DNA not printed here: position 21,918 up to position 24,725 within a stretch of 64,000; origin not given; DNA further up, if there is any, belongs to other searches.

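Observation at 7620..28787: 21-kb same-strand envelope locus (giant T9SS adhesin, OM barrels, vWA protein, MacB-type ABC fusion, TGase-like protease) that fits no named system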

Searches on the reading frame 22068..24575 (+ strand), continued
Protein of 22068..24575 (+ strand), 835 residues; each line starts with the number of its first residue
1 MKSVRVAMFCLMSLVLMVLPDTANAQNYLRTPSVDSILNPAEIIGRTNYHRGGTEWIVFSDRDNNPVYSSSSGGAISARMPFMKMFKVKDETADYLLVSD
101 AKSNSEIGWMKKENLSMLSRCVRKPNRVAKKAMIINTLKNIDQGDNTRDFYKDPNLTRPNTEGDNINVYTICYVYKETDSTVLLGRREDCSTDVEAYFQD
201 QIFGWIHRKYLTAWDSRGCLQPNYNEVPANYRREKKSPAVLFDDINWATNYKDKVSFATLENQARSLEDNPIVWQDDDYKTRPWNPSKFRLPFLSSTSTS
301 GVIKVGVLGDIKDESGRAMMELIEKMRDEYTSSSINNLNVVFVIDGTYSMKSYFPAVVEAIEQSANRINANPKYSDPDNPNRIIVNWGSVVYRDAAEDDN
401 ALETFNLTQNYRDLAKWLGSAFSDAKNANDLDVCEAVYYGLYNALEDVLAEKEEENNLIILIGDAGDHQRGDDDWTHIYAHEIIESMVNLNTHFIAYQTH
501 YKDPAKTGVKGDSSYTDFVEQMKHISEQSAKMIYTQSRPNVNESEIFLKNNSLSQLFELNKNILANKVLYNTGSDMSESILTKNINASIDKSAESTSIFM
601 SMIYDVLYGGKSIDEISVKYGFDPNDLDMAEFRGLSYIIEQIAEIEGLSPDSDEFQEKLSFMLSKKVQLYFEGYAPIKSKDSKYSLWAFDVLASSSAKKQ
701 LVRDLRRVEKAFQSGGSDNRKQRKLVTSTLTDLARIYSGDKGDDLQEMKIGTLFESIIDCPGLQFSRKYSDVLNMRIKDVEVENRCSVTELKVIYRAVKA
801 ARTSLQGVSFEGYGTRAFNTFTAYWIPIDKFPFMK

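Call 59: list_cluster_members(proteins=[P0220, P0218, P0219, P0216, P0225, P0197, P0240, P0268, P0184, P0193])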
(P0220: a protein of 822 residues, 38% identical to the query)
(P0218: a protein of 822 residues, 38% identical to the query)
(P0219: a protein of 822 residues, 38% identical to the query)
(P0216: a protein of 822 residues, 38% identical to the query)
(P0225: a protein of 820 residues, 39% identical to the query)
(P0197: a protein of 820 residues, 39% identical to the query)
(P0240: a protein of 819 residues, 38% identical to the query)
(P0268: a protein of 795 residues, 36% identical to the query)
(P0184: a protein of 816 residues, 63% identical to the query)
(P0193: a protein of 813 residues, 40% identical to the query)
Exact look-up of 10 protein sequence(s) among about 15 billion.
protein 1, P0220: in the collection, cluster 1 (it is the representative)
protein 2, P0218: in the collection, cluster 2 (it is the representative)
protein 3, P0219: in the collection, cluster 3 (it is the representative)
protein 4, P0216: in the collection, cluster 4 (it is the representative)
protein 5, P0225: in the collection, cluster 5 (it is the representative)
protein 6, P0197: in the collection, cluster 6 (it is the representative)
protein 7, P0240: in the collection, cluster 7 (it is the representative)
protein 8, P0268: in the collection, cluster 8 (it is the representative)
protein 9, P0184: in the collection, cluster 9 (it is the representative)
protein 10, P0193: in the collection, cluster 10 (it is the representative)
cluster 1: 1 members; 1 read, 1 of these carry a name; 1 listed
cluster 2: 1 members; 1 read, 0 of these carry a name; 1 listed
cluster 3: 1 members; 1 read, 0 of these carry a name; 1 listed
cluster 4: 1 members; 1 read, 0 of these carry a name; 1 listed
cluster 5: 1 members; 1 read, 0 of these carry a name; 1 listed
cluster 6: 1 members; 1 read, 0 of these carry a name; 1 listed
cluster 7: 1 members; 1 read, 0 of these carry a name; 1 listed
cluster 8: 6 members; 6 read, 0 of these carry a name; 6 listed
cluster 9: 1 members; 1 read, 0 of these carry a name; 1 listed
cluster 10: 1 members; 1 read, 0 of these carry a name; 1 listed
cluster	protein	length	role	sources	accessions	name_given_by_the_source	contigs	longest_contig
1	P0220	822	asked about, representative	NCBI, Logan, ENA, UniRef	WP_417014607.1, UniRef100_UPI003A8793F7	type VI secretion system protein TssR domain-containing protein [Alistipes sp.] | type VI secretion system protein TssR domain-containing protein n=1 Tax=Alistipes sp. ...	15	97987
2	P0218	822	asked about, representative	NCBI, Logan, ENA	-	-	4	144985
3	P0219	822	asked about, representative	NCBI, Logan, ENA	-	-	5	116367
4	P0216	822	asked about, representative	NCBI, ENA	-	-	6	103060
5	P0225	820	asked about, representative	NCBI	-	-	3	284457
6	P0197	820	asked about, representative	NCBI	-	-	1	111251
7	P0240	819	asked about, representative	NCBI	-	-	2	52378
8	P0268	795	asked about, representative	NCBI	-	-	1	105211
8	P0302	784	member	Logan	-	-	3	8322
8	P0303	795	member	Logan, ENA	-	-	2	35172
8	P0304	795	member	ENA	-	-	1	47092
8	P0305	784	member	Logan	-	-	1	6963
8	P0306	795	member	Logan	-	-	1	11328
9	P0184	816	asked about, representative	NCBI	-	-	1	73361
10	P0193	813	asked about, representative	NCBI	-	-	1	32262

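Call 60: search_solved_structures(query=A1, max_evalue=1)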
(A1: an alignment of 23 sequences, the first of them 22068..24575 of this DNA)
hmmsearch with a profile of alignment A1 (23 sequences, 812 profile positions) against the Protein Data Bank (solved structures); distinct sequences matched with E-value up to 1: 2.
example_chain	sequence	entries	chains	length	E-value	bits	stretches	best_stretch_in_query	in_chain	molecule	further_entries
4uos_A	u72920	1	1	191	0.00018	23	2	574-658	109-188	DESIGNED HELICAL BUNDLE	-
3jqh_A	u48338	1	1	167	0.48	11.7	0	687-775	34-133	C-type lectin domain family 4 member M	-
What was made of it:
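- Tried and rejected: Nothing useful (call 60).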

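Call 80: predict_structure(alignment_id=A3)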
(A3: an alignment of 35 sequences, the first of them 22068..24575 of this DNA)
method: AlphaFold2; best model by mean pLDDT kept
length: 835 residues; sequences in the alignment: 35
mean_pLDDT: 85.5   pTM: 0.79
mean pLDDT of the five models: 85.5, 85.1, 83.5, 76.4, 76.1
residues with pLDDT >= 90: 380; 70-90: 376; 50-70: 63; < 50: 16
segments of 3 or more residues with pLDDT < 50: 20-26, 144-146, 627-632
pLDDT, mean of each block of 10 residues (from residue 1): 81 74 58 77 85 87 94 88 93 94 89 90 81 72 59 90 61 90 85 75 88 87 92 91 92 91 83 76 86 75 86 83 87 89 94 95 92 79 92 92 96 95 88 89 96 92 87 87 95 92 69 82 94 77 84 86 80 85 92 84 85 82 54 67 84 86 83 90 91 89 94 89 95 84 80 90 84 95 93 95 94 82 90 90
secondary structure, 60 per line:
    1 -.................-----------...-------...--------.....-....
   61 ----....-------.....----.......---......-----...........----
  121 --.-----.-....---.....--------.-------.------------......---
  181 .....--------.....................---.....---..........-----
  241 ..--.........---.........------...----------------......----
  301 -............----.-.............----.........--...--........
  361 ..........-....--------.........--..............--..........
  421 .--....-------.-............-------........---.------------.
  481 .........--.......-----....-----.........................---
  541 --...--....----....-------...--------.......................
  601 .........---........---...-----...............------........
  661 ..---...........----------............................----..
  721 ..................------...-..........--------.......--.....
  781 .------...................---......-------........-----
elements in order (helices of 4 or more, strands of 3 or more residues): H2-18 E30-32 E51-55 E57-60 E65-68 E76-80 E85-91 E95-100 E106-111 E131-134 H138-142 E172-177 E181-185 H194-201 E202-207 E211-214 E218-222 H226-235 H245-253 H257-265 E272-274 E291-296 E302-313 H320-332 E337-345 H353-370 H372-375 E384-392 H395-401 E402-408 H411-421 H424-427 H437-448 E456-463 H480-489 E492-498 H504-507 H513-537 E548-551 E556-559 E567-569 H578-609 H613-620 H632-646 H653-662 E666-676 E687-694 H695-714 H719-738 H750-758 H767-773 H777-781 H788-806 H810-813 E823-827

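Call 82: fold_search(model_id=the predicted structure, library=pdb)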
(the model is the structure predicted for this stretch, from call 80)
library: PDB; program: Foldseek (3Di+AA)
matches with E <= 10: 820; with E <= 0.001: 76
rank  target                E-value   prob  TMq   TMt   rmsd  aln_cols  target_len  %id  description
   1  6m3y                  2.5e-07  1.00  0.20  0.20  11.7       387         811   10  Crystal structure of pilus adhesin, SpaC from Lactobacillus rhamnosus GG - open conformation (released 2020-07-29)
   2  6uja_B                1.1e-06  1.00  0.17  0.36  14.8       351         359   10  Integrin alpha-v beta-8 in complex with pro-TGF-beta1 (released 2020-02-05)
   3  6djp_B                1.2e-06  1.00  0.18  0.38  15.6       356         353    9  Integrin alpha-v beta-8 in complex with the Fabs 8B8 and 68 (released 2018-07-25)
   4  6m48_B                2.0e-06  1.00  0.18  0.19  12.5       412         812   12  Crystal structure of pilus adhesin, SpaC from Lactobacillus rhamnosus GG - P21212 form (released 2020-07-29)
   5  8tcf_B                2.5e-06  1.00  0.16  0.36  14.3       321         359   11  Integrin alpha-v beta-8 in complex with minibinder B8_BP_dsulf (released 2023-09-27)
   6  6om1_B                2.6e-06  1.00  0.16  0.38   9.8       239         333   10  Crystal structure of an atypical integrin (released 2019-12-11)
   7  8xfg_B                2.9e-06  1.00  0.17  0.28  12.4       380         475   10  Cryo-EM structure of integrin ITGAV, ITGB3 and CYCLO (RGDFK) complex, conformation 1 (released 2024-12-18)
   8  3ze2_D                3.1e-06  1.00  0.16  0.35   7.5       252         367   11  Integrin alphaIIB beta3 headpiece and RGD peptide complex (released 2013-06-05)
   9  2vc2_B                3.2e-06  1.00  0.16  0.29   7.9       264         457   11  Re-refinement of Integrin AlphaIIbBeta3 Headpiece Bound to Antagonist L-739758 (released 2008-09-02)
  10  9b9j_B                3.8e-06  1.00  0.17  0.34  13.2       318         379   11  Integrin alpha-5 beta-1 in complex with BIIG2 Fab (released 2025-02-05)
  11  7ceb_B                4.8e-06  1.00  0.17  0.36  11.6       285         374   14  Crystal structure of alpha6beta1 integrin headpiece (released 2021-06-23)
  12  3n2n_A                5.0e-06  1.00  0.15  0.60   6.5       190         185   14  The Crystal Structure of Tumor Endothelial Marker 8 (TEM8) extracellular domain (released 2011-01-05)
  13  6om1_D                5.0e-06  1.00  0.16  0.39  11.7       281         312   12  Crystal structure of an atypical integrin (released 2019-12-11)
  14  6om2_D                5.9e-06  1.00  0.17  0.41  14.3       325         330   11  Crystal structure of atypical integrin alphaV beta8 with proTGF-beta1 ligand peptide (released 2019-12-11)
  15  6m48_A                6.2e-06  1.00  0.19  0.20  12.6       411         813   12  Crystal structure of pilus adhesin, SpaC from Lactobacillus rhamnosus GG - P21212 form (released 2020-07-29)
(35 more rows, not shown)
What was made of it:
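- On T6SSiii membrane complex (TssNQOPR): The AF2 model has a vWA core (calls 80, 82).
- The AF2 model has pLDDT 85.5 and a vWA core (calls 80, 82).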
